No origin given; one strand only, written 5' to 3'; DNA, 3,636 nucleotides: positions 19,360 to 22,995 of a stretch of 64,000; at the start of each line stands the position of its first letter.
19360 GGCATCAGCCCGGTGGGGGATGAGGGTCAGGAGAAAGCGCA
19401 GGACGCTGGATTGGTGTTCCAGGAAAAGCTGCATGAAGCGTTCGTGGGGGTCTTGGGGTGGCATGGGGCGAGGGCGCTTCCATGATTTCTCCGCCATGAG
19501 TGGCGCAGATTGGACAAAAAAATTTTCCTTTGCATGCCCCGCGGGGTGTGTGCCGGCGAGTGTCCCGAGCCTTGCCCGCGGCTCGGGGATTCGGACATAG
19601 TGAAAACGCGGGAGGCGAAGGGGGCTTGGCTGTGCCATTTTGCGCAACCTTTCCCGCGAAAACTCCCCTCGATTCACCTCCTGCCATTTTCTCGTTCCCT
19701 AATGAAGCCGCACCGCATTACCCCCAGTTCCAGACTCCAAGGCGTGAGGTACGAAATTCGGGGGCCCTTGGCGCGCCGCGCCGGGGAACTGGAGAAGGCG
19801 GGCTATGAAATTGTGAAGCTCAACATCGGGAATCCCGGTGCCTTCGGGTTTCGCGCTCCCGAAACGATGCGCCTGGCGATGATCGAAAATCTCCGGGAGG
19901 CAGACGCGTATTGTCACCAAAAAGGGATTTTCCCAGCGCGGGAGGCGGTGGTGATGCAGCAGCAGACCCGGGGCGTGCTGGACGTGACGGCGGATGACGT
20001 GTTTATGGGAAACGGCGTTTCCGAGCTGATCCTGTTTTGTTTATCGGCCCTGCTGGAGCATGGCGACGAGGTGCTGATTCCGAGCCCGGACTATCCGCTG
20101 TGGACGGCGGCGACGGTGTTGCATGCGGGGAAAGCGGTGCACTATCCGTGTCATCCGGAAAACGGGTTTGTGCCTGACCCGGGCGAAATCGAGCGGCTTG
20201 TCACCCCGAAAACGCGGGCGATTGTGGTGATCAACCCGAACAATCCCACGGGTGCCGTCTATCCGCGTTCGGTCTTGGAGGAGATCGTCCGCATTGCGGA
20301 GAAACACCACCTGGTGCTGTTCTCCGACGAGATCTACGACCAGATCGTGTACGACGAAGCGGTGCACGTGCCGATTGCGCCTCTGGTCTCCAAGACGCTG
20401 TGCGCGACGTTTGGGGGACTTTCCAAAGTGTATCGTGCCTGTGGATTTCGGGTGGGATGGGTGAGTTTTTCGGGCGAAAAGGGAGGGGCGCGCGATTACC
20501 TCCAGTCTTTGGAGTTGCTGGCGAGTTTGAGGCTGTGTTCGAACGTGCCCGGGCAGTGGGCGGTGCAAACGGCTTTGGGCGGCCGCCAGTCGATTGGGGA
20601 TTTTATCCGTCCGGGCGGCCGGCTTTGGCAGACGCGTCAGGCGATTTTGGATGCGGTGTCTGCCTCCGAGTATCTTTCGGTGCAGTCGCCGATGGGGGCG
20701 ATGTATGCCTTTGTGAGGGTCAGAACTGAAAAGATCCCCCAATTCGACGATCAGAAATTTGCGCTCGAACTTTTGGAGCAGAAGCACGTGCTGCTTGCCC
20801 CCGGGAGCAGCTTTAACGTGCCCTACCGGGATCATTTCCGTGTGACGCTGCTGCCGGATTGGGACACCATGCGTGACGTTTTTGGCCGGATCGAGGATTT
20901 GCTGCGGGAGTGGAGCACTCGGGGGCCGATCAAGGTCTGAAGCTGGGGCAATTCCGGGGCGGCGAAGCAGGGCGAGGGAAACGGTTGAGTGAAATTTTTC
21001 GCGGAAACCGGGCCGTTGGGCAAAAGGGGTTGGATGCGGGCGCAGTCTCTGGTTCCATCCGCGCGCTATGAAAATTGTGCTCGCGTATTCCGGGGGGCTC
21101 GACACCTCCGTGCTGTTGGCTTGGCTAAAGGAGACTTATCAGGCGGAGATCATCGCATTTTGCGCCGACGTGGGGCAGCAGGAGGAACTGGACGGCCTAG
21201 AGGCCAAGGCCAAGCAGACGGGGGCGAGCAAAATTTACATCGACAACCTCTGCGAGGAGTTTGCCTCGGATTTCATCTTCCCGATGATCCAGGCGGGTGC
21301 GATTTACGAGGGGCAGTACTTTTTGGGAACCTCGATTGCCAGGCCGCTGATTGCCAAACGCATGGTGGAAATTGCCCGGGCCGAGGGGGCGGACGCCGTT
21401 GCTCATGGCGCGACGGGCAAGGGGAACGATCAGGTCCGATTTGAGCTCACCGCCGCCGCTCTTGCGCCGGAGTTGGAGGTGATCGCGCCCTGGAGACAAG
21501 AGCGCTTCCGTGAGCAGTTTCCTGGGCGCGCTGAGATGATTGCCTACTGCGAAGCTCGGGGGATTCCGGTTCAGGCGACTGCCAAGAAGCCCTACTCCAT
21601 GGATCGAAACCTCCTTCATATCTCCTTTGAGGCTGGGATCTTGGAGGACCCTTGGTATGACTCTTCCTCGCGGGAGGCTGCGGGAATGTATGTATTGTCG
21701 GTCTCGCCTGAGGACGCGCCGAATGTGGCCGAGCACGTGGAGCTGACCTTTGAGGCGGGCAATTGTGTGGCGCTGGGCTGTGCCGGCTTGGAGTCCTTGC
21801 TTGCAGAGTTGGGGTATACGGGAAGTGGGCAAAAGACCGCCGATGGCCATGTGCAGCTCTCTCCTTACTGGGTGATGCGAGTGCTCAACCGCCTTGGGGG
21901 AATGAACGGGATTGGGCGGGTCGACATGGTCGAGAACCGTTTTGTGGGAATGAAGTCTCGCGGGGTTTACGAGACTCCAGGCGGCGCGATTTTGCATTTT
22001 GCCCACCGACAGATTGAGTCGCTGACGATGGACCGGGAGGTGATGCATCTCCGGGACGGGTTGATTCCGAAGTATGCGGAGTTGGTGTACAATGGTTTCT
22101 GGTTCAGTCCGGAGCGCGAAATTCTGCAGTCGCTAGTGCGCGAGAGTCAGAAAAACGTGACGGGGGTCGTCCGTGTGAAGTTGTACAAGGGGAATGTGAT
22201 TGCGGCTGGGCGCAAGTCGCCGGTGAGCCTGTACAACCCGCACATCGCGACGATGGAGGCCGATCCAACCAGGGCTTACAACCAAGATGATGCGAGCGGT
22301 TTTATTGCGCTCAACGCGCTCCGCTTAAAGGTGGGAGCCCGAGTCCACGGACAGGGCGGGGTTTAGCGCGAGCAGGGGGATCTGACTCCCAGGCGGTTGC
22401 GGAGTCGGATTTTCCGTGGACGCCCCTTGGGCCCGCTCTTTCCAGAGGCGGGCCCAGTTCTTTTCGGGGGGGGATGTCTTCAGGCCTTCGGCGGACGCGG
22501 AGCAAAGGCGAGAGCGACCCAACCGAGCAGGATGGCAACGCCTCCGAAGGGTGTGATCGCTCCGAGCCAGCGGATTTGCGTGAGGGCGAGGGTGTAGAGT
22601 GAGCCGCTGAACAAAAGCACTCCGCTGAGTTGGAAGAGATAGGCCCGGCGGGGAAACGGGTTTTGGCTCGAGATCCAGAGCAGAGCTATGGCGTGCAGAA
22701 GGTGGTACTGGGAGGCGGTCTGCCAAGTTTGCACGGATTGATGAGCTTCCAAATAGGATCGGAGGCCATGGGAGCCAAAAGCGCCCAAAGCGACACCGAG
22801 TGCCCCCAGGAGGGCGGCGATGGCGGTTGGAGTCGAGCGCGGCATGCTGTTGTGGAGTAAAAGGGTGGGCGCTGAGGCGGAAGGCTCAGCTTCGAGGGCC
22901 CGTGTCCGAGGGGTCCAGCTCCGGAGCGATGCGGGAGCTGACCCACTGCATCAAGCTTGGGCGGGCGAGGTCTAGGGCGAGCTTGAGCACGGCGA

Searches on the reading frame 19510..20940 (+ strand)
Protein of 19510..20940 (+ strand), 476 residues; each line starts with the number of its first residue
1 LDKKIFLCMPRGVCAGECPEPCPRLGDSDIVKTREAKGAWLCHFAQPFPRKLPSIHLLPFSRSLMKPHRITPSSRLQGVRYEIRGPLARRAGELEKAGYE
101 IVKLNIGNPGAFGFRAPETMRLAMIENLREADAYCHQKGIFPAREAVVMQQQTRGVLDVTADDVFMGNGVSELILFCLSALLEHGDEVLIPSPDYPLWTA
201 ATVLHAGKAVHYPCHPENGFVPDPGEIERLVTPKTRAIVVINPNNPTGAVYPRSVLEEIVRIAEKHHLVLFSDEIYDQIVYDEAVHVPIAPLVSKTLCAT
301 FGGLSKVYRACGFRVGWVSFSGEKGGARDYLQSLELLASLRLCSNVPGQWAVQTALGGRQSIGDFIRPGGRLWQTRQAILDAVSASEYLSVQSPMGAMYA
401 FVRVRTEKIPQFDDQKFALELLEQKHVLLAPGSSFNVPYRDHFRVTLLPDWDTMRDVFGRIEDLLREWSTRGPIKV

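Call 5: search_protein_families(library=ncbifam, proteins=[window:19510-20940:+], max_evalue=0.00001)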
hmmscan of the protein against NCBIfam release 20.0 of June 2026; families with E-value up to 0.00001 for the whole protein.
window:19510-20940:+ (476 aa): 62 families (the best 25 are shown)
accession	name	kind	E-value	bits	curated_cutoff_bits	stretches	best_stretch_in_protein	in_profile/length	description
NF006230.0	PRK08363.1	equivalog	4.7e-90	302.3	534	1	70-467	2-394/398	alanine aminotransferase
TIGR01265.1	tyr_nico_aTase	subfamily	1.5e-63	215.1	292.45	1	94-464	27-398/403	tyrosine/nicotianamine family aminotransferase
NF041364.1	GntC_guanitoxin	equivalog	2.4e-57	194.5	415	1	124-463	24-355/356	guanitoxin biosynthesis PLP-dependent (S)-gamma-hydroxy-L-arginine cyclodehydratase GntC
TIGR01264.1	tyr_amTase_E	equivalog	4.9e-57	193.6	474.25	1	100-463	32-397/403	tyrosine transaminase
NF041091.1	asp_aminotase_Arch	equivalog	6e-57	193.2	550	1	88-465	16-375/376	aspartate aminotransferase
NF005744.0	PRK07568.1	subfamily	4.6e-51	173.9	389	1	87-435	18-357/398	pyridoxal phosphate-dependent aminotransferase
NF005334.0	PRK06855.1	equivalog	2.9e-50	171.4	443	1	79-407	13-346/434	pyridoxal phosphate-dependent aminotransferase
NF004769.0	PRK06107.1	equivalog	3.8e-46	157.7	617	1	71-463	5-396/402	aspartate transaminase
NF004975.0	PRK06348.1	equivalog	4.1e-42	144.5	549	1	91-464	21-382/384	pyridoxal phosphate-dependent aminotransferase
NF005305.0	PRK06836.1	equivalog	6.7e-41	140.8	376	1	101-467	36-393/396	pyridoxal phosphate-dependent aminotransferase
NF006756.0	PRK09276.1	subfamily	1.1e-40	139.8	507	1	89-464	21-385/387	LL-diaminopimelate aminotransferase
NF005816.0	PRK07682.1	equivalog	2e-40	138.6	620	1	99-467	29-385/390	aminotransferase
TIGR03540.1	DapC_direct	equivalog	9.2e-40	136.7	593.25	1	92-463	22-382/383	LL-diaminopimelate aminotransferase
NF004770.0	PRK06108.1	subfamily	1.2e-39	136.3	422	1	116-466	50-393/396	pyridoxal phosphate-dependent aminotransferase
NF005817.0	PRK07683.1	equivalog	1.3e-39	136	575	1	93-467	22-383/387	aminotransferase A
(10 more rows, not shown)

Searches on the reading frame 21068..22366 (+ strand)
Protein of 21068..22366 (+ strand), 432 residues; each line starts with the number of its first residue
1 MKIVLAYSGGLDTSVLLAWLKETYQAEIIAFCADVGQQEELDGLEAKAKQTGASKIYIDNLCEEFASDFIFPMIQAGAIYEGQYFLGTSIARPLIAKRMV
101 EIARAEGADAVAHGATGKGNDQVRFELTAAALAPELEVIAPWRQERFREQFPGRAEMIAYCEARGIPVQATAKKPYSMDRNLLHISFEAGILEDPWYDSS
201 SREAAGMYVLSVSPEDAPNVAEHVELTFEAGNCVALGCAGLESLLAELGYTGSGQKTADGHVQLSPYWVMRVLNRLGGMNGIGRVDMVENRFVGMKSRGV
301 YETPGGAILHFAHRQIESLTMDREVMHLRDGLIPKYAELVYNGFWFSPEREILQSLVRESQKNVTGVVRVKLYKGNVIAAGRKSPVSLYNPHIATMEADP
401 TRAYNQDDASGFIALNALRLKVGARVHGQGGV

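Call 5: search_protein_families(library=ncbifam, proteins=[window:21068-22366:+], max_evalue=0.00001)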
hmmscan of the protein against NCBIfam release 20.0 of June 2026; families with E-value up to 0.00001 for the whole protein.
window:21068-22366:+ (432 aa): 6 families
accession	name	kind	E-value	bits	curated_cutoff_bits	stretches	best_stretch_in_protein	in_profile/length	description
NF001770.0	PRK00509.1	equivalog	8.8e-167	555.2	334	1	2-427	6-398/401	argininosuccinate synthase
TIGR00032.1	argG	equivalog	1.2e-135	452.8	268.2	1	2-423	1-389/394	argininosuccinate synthase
NF010392.0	PRK13820.1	equivalog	5.8e-102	341.6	512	1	2-422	4-387/395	argininosuccinate synthase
NF003385.0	PRK04527.1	equivalog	9.4e-58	195.7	603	2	2-239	5-234/401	argininosuccinate synthase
NF003779.0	PRK05370.1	equivalog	4e-50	170.9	657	1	2-419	13-412/448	argininosuccinate synthase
NF038212.1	argG_rel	exception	6.8e-38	130.5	425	1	2-383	16-362/381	argininosuccinate synthase-related protein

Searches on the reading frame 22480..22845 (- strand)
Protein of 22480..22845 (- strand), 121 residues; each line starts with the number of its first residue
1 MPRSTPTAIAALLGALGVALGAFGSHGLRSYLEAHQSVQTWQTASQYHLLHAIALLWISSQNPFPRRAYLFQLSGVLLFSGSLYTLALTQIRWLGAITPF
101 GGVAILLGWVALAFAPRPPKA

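Call 7: search_protein_families(library=pfam, proteins=[window:22480-22845:-], max_evalue=0.01)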
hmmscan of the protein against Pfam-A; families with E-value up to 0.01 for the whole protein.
window:22480-22845:- (121 aa): 1 family
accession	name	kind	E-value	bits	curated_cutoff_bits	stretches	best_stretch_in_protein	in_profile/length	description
PF04241.20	DUF423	-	5.2e-27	94.3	25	1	20-102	1-86/86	Protein of unknown function (DUF423)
